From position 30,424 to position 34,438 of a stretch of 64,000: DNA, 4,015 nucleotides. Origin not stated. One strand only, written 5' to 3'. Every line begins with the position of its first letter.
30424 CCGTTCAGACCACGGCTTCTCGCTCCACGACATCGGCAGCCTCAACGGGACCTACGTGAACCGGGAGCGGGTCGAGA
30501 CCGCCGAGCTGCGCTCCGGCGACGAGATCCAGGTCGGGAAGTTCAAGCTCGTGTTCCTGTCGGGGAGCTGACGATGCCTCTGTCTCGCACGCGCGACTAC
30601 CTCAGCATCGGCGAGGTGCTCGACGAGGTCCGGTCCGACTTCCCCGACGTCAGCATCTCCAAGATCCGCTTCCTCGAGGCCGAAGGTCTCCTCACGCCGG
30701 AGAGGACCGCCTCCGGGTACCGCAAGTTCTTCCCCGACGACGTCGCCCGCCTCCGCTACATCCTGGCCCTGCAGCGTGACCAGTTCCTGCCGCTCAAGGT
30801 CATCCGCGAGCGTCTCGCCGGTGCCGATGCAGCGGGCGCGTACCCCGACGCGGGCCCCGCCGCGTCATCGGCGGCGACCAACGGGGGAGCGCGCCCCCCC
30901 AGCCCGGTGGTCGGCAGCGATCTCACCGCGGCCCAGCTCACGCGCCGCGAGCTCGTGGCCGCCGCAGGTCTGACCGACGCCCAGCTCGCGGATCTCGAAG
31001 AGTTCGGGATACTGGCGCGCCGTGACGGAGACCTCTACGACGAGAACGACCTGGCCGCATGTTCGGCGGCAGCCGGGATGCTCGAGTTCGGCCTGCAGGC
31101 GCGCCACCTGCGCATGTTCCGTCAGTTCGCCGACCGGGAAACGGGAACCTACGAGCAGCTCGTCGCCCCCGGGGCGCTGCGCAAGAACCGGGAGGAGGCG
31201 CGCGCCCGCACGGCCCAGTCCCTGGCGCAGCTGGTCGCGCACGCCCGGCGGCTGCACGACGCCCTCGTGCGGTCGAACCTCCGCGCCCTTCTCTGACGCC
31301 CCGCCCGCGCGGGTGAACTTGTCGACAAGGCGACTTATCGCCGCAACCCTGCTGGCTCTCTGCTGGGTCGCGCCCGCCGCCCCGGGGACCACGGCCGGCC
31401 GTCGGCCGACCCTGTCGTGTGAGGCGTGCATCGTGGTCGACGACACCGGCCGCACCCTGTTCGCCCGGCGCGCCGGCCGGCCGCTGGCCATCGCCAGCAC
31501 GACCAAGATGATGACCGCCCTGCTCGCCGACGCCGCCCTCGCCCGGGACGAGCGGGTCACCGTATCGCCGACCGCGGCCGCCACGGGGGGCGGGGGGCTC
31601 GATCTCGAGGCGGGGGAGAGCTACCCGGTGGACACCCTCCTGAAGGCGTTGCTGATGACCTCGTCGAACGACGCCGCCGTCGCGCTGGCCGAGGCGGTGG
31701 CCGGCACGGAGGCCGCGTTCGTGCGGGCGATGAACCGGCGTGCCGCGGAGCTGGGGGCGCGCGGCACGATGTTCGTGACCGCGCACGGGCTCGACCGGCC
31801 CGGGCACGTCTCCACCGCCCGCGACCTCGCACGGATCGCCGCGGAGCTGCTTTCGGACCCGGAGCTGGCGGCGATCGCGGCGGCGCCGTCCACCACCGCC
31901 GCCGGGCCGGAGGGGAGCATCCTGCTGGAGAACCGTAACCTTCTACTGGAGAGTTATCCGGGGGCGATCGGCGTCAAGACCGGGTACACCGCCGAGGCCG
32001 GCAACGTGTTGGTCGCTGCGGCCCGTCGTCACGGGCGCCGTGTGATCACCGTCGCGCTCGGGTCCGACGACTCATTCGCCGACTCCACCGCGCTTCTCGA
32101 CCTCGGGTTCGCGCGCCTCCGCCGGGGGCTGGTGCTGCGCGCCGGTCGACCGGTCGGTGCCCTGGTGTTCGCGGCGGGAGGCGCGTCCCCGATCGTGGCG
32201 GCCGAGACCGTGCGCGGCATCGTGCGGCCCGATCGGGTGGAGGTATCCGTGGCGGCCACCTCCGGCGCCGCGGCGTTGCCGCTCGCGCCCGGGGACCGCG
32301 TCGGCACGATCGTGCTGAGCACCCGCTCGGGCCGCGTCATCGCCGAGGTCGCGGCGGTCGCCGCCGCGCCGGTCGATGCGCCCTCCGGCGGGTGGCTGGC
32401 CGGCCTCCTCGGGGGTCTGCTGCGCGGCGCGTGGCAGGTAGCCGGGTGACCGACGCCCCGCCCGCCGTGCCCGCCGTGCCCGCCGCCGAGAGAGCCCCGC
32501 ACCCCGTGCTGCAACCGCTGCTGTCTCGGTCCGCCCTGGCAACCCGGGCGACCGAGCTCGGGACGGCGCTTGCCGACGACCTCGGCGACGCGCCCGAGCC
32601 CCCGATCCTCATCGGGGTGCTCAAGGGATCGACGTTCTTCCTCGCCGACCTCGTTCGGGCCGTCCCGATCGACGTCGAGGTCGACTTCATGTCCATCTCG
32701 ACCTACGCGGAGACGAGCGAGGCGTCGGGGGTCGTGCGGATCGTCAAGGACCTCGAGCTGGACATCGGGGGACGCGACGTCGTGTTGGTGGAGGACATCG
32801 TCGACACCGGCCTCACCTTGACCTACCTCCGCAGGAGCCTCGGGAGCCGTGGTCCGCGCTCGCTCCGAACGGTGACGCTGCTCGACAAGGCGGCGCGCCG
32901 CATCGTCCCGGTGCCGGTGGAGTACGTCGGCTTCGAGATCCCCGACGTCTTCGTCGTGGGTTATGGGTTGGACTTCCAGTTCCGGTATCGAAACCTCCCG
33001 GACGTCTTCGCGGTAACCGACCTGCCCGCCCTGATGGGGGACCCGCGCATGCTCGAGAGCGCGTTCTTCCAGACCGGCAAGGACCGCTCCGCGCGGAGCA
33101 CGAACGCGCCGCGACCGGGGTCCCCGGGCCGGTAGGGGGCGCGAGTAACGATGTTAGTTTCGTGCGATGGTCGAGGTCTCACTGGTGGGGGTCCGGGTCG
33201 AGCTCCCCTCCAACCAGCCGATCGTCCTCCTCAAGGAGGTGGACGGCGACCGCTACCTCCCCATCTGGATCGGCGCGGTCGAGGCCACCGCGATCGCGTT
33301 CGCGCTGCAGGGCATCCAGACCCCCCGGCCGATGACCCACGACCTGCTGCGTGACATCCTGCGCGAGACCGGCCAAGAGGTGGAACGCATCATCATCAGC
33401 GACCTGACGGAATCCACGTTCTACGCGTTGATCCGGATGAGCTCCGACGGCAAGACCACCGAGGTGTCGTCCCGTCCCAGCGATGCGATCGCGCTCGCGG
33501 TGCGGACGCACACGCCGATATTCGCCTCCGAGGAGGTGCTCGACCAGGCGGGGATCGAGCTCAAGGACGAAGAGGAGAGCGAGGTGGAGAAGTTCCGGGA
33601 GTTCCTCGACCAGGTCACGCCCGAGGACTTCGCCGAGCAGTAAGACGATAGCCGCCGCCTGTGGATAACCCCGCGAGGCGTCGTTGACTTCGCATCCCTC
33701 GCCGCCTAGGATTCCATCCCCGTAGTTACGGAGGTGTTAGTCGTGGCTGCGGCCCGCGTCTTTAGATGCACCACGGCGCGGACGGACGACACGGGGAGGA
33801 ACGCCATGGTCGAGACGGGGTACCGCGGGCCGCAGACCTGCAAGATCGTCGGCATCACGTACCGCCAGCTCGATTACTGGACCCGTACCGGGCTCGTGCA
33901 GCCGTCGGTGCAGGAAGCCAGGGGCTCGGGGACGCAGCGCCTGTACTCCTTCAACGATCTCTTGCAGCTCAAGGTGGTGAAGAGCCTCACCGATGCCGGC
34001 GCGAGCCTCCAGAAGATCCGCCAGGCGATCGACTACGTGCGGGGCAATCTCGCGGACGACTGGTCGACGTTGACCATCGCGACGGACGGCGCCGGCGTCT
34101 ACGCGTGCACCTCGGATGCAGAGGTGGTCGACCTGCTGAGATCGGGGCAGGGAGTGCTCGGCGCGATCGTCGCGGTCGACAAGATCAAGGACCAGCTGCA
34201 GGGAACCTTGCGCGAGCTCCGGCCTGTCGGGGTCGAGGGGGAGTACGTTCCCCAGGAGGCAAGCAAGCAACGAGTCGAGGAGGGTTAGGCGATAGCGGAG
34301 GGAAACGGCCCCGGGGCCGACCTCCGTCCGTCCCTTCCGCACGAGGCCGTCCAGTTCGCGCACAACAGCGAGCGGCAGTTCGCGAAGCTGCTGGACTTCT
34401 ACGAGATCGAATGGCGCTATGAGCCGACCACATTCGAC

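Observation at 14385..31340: Recurrent motif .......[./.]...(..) (palindromic core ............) clustered over ~17 kb at or next to gene starts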

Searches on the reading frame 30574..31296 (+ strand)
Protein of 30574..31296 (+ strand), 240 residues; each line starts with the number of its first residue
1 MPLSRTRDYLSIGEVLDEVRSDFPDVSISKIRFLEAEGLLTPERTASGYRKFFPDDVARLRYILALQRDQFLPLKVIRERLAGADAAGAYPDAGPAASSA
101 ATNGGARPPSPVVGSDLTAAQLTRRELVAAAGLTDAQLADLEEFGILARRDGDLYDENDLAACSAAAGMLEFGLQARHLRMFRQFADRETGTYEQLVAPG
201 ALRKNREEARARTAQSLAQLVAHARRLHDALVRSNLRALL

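Call 16: search_protein_families(library=pfam, proteins=[window:30574-31296:+])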
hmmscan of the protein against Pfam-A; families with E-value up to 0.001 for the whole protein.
window:30574-31296:+ (240 aa): 2 families
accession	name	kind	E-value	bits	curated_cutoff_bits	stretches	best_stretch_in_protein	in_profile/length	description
PF13411.12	MerR_1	-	1.1e-13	51.5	21.6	1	26-82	12-67/69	MerR HTH family regulatory protein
PF00376.29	MerR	-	6.1e-09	36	28.2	1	11-52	1-38/38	MerR family regulatory protein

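Call 46: search_protein_families(library=ncbifam, proteins=[window:30574-31296:+], max_evalue=1)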
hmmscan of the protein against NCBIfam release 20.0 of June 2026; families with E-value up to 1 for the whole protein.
window:30574-31296:+ (240 aa): 11 families
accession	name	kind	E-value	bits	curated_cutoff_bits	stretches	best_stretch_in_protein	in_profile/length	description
NF050798.1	TF_FtsR_Actino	equivalog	6.1e-72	242.3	150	1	10-237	1-223/223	transcriptional regulator FtsR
NF047375.1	HeatShock_HspR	equivalog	1.3e-05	25.1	105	1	31-79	20-68/92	heat shock protein transcriptional repressor HspR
TIGR02043.1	ZntR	equivalog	1.4e-05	25.2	167.95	1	22-67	9-55/131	Zn(2+)-responsive transcriptional regulator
TIGR02047.1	CadR-PbrR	equivalog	1.9e-05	24.7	151.45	1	24-66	10-53/127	Cd(II)/Pb(II)-responsive transcriptional regulator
NF007069.0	PRK09514.1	equivalog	2.1e-05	24.5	143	1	24-81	11-68/141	Zn(2+)-responsive transcriptional regulator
TIGR02051.1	MerR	equivalog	4.7e-05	23.6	150.85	1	25-78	10-63/124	mercury resistance transcriptional regulator MerR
NF053740.1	TransRegTnrAGPos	equivalog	0.00029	21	140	1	21-64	19-62/108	hypothetical protein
TIGR02044.1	CueR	equivalog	0.00032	20.8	147.4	1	26-65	12-52/127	Cu(I)-responsive transcriptional regulator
TIGR01950.1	SoxR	equivalog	0.0052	16.5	116.9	1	25-82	12-68/142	redox-sensitive transcriptional activator SoxR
NF010315.0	PRK13752.1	subfamily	0.0077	16.3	261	1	25-80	18-73/144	mercury resistance transcriptional regulator MerR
NF041849.1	trans_regNmlR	equivalog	0.012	15.6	175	1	21-65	7-52/117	stress response transcriptional regulator NmlR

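Call 67: find_related_loci(query=window:30574-31296:+, collection=metagenome_contigs, flank=10000)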
Query window:30574-31296:+ (240 aa) in metagenome_contigs; peptide patterns used: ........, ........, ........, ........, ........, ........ (x = any residue, [..] = any of these).
600 stretches matched a pattern (row limit reached: there are more); 459 encode a relative of the query (tblastn E <= 1e-3); the best 80 are kept; 80 distinct loci.
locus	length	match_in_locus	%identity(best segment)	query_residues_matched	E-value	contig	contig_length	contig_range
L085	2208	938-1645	55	1-240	3e-78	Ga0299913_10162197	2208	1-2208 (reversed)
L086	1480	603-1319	53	1-240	4e-79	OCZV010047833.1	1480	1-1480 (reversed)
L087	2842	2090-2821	51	1-240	4e-75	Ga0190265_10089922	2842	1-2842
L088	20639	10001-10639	55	1-219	1e-69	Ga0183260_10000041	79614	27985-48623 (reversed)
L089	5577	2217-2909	51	9-237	1e-62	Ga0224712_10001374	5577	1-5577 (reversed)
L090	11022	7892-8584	50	9-237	9e-62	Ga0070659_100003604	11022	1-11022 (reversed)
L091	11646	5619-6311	50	9-237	2e-61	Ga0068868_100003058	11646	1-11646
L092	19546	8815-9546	48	2-240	5e-61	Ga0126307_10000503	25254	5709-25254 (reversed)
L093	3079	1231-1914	50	7-236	3e-61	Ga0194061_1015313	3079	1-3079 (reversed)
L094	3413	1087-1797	49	7-240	5e-61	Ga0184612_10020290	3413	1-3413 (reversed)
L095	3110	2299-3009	49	7-240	4e-61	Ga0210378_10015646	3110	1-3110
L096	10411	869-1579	47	7-240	1e-60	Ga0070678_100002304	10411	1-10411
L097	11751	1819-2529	47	7-240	1e-60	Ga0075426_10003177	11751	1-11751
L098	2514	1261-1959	48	7-237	1e-60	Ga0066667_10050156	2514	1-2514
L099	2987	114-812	49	7-237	6e-60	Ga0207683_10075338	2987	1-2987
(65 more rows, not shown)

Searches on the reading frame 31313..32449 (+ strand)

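Call 16: search_protein_families(library=pfam, proteins=[window:31313-32449:+])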
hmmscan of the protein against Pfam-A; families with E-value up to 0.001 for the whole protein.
window:31313-32449:+ (378 aa): 4 families
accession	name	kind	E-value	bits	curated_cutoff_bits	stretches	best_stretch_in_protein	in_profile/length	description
PF00768.25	Peptidase_S11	-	1.9e-54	185.1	27.6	1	30-252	6-238/239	D-alanyl-D-alanine carboxypeptidase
PF13354.11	Beta-lactamase2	-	1.1e-06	28.6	22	1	44-181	8-148/214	Beta-lactamase enzyme family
PF02113.21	Peptidase_S13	-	0.00013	21.3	22.8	0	43-83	26-66/444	D-Ala-D-Ala carboxypeptidase 3 (S13) family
PF00144.29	Beta-lactamase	-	0.00056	19.6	27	0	57-83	49-74/329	Beta-lactamase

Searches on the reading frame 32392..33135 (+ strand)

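Call 16: search_protein_families(library=pfam, proteins=[window:32392-33135:+])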
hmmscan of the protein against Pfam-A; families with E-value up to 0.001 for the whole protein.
window:32392-33135:+ (247 aa): 1 family
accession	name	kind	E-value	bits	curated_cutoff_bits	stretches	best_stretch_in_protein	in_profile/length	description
PF00156.33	Pribosyltran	-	9.3e-23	80.7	26.3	1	67-196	27-158/158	Phosphoribosyl transferase domain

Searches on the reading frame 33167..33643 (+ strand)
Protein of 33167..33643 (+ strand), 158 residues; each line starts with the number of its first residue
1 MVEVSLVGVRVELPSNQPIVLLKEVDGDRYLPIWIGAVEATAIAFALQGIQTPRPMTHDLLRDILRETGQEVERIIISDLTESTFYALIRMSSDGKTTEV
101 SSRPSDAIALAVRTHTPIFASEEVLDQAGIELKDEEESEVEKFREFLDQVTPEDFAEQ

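Call 46: search_protein_families(library=ncbifam, proteins=[window:33167-33643:+], max_evalue=1)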
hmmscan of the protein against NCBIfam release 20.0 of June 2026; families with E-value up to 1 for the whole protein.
window:33167-33643:+ (158 aa): 0 families

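Call 72: search_protein_families(library=pfam, proteins=[window:33167-33643:+], max_evalue=0.01)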
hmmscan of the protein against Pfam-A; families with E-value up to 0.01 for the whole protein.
window:33167-33643:+ (158 aa): 1 family
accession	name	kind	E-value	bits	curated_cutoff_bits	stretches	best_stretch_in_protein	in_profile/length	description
PF02577.19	BFN_dom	-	6.3e-43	145.6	27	1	20-132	1-111/112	Bifunctional nuclease domain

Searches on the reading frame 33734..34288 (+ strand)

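Call 72: search_protein_families(library=pfam, proteins=[window:33734-34288:+], max_evalue=0.01)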
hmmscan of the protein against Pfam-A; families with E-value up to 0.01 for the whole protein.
window:33734-34288:+ (184 aa): 2 families
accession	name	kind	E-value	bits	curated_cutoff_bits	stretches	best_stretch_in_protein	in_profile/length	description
PF13411.12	MerR_1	-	1.8e-14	54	21.6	1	32-100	3-67/69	MerR HTH family regulatory protein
PF00376.29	MerR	-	0.0037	17.5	28.2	0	36-60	6-30/38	MerR family regulatory protein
